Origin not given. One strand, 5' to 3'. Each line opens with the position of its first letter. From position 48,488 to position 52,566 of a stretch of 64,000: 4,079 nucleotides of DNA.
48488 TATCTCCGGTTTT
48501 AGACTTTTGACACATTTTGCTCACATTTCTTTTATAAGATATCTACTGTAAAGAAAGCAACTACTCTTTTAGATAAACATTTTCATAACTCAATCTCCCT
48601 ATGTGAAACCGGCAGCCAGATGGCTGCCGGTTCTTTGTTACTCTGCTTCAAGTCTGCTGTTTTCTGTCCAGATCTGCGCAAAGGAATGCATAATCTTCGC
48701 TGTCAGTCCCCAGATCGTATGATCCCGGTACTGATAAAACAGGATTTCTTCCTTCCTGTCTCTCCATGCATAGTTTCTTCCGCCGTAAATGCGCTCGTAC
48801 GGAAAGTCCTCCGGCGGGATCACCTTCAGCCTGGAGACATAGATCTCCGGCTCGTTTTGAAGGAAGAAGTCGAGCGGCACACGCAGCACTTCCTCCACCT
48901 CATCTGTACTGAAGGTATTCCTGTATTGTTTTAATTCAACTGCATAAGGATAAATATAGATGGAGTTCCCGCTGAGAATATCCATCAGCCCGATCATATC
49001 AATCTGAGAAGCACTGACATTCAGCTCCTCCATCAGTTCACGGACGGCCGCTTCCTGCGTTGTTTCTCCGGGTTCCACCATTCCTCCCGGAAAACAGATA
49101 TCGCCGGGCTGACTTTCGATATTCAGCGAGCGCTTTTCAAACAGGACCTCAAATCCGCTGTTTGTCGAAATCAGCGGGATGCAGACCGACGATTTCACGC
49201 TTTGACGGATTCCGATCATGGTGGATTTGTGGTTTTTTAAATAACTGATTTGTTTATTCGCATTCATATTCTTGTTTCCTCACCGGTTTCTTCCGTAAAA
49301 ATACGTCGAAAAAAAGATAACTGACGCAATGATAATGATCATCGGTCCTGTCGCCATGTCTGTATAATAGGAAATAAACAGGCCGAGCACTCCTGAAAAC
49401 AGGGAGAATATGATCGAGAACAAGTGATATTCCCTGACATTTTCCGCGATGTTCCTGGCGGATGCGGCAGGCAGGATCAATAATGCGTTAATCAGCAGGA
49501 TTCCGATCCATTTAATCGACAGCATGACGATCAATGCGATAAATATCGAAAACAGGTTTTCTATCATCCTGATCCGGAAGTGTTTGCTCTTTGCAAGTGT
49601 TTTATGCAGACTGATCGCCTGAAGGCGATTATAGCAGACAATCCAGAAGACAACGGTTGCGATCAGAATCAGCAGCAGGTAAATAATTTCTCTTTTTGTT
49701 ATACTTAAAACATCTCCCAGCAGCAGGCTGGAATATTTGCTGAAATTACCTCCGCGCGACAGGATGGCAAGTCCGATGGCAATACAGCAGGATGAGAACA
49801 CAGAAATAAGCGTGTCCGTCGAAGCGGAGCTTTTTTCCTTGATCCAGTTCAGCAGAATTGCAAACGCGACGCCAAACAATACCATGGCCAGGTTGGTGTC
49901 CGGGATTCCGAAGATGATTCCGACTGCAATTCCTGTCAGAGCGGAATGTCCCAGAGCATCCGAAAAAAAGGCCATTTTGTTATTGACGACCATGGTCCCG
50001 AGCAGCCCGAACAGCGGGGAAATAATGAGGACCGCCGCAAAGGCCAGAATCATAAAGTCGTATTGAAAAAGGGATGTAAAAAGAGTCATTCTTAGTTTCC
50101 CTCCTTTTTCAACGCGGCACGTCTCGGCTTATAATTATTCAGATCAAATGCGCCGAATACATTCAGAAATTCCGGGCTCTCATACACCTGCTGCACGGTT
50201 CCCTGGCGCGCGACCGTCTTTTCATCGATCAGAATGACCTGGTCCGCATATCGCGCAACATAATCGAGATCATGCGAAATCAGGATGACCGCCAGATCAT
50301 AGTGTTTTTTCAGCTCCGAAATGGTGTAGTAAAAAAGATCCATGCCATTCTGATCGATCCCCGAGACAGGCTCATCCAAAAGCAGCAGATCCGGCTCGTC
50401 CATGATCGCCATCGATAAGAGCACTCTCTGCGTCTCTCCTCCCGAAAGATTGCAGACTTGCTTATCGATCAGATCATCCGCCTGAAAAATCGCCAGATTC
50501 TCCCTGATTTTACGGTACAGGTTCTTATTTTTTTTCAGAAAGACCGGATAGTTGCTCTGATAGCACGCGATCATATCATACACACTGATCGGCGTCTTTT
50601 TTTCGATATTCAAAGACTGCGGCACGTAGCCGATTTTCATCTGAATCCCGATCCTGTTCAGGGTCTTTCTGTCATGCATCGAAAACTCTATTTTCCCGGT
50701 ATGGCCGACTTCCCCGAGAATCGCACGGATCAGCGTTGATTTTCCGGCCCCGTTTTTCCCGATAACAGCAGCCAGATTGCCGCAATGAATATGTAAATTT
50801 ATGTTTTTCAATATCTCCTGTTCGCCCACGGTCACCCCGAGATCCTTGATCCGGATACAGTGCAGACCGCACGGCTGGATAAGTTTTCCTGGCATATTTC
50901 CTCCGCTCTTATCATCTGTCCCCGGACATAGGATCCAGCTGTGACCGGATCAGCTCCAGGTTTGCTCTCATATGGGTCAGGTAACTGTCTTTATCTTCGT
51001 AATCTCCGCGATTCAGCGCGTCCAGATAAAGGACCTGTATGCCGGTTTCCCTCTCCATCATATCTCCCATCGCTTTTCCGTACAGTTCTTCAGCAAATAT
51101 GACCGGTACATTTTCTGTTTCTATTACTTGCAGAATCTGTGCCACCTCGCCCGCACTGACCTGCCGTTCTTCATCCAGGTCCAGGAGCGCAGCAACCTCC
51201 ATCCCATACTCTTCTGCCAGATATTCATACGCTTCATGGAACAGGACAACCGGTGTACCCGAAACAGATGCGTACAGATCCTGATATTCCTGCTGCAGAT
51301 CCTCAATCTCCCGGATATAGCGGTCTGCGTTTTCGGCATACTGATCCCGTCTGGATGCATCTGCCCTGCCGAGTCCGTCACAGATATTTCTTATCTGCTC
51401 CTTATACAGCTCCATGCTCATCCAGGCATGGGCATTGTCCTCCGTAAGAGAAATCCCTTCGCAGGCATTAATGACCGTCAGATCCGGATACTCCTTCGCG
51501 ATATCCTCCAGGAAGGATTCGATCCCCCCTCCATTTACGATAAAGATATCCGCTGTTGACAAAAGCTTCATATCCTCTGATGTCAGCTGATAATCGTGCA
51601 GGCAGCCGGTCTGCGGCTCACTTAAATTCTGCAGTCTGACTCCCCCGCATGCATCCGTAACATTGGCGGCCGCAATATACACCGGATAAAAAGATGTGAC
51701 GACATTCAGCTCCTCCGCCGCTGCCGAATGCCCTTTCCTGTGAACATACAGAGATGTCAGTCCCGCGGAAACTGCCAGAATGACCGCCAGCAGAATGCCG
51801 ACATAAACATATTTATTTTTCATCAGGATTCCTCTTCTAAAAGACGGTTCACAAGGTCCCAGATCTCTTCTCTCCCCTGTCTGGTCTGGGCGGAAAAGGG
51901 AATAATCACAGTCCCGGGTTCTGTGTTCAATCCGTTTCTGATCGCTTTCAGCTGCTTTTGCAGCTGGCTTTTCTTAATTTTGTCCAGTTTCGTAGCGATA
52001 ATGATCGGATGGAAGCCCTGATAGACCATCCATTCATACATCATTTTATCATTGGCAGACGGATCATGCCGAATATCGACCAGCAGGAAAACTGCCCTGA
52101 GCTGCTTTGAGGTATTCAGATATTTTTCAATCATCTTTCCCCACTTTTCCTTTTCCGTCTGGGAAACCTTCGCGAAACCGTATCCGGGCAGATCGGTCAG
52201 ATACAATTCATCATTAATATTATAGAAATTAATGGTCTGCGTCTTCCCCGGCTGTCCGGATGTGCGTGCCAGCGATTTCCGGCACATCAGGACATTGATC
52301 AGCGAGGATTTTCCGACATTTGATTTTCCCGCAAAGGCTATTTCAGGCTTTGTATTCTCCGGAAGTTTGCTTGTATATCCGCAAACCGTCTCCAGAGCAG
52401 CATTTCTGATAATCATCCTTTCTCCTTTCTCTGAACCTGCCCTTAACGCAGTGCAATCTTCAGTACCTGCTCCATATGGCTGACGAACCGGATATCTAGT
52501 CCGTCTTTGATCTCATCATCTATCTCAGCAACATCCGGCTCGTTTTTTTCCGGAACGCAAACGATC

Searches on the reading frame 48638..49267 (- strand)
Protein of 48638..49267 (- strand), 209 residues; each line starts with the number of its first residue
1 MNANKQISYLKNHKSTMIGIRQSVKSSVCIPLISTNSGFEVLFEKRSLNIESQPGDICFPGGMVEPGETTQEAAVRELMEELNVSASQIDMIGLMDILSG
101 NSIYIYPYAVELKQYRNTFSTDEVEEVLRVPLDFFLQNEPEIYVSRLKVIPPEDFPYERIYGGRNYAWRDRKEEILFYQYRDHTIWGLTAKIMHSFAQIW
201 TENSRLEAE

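Call 79: search_protein_families(library=pfam, proteins=[window:48638-49267:-], max_evalue=0.00001)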
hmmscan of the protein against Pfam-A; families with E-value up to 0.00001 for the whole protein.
window:48638-49267:- (209 aa): 1 family
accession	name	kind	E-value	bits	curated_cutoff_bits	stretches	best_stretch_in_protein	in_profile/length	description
PF00293.34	NUDIX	-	1.2e-14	54.9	21.1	1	27-135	5-118/134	NUDIX domain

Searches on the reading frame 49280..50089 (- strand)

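Call 79: search_protein_families(library=pfam, proteins=[window:49280-50089:-], max_evalue=0.00001)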
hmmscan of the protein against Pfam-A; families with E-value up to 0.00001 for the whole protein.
window:49280-50089:- (269 aa): 1 family
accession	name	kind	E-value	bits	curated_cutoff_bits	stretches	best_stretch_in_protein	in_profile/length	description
PF00950.22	ABC-3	-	1.3e-54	185.9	20.1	1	9-264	1-256/258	ABC 3 transport family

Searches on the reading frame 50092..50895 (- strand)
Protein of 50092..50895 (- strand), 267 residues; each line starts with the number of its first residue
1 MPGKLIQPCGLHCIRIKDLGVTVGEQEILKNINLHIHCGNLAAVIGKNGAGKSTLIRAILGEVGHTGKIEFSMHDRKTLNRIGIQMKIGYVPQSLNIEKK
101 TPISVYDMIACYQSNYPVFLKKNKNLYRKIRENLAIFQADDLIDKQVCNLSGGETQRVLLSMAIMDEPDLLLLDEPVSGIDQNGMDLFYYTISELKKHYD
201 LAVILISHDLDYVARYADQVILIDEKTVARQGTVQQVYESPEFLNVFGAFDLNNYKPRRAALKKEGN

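Call 79: search_protein_families(library=pfam, proteins=[window:50092-50895:-], max_evalue=0.00001)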
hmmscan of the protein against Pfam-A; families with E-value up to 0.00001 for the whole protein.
window:50092-50895:- (267 aa): 3 families
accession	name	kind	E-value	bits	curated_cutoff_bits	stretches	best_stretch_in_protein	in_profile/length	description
PF00005.33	ABC_tran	-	1e-26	94.6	25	1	29-177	1-136/137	ABC transporter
PF13304.12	AAA_21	-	9.5e-10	39.5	27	0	41-72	1-38/304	AAA domain, putative AbiEii toxin, Type IV TA system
PF02463.25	SMC_N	-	2.8e-06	27.4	40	0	40-216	25-205/220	RecF/RecN/SMC N terminal domain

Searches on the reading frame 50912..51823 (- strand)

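Call 79: search_protein_families(library=pfam, proteins=[window:50912-51823:-], max_evalue=0.00001)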
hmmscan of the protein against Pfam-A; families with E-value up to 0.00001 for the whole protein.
window:50912-51823:- (303 aa): 1 family
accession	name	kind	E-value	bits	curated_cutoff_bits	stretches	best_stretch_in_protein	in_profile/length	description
PF01297.22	ZnuA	-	5.2e-61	206.9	29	1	41-293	1-261/263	Zinc-uptake complex component A periplasmic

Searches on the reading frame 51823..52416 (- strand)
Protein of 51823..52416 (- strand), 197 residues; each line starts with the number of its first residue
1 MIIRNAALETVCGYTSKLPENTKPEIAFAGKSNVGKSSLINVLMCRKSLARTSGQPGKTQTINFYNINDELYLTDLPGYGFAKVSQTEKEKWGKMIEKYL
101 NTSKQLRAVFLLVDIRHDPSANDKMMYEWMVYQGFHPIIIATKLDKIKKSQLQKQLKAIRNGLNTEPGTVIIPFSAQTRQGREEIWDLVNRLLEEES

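Call 79: search_protein_families(library=pfam, proteins=[window:51823-52416:-], max_evalue=0.00001)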
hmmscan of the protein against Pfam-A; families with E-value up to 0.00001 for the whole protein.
window:51823-52416:- (197 aa): 5 families
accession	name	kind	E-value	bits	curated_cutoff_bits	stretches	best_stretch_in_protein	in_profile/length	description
PF01926.29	MMR_HSR1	-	3.4e-19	69.5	21.9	1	25-142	1-112/113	50S ribosome-binding GTPase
PF03193.22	RsgA_GTPase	-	8.3e-09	35.9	30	0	26-79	109-168/174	RsgA GTPase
PF02421.24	FeoB_N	-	1.4e-08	34.9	27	1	25-187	2-154/156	Ferrous iron transport protein B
PF00009.33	GTP_EFTU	-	1.5e-06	28.3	26.5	0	102-193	89-186/188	Elongation factor Tu GTP binding domain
PF00350.29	Dynamin_N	-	6e-06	26.8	27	0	26-54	1-29/168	Dynamin family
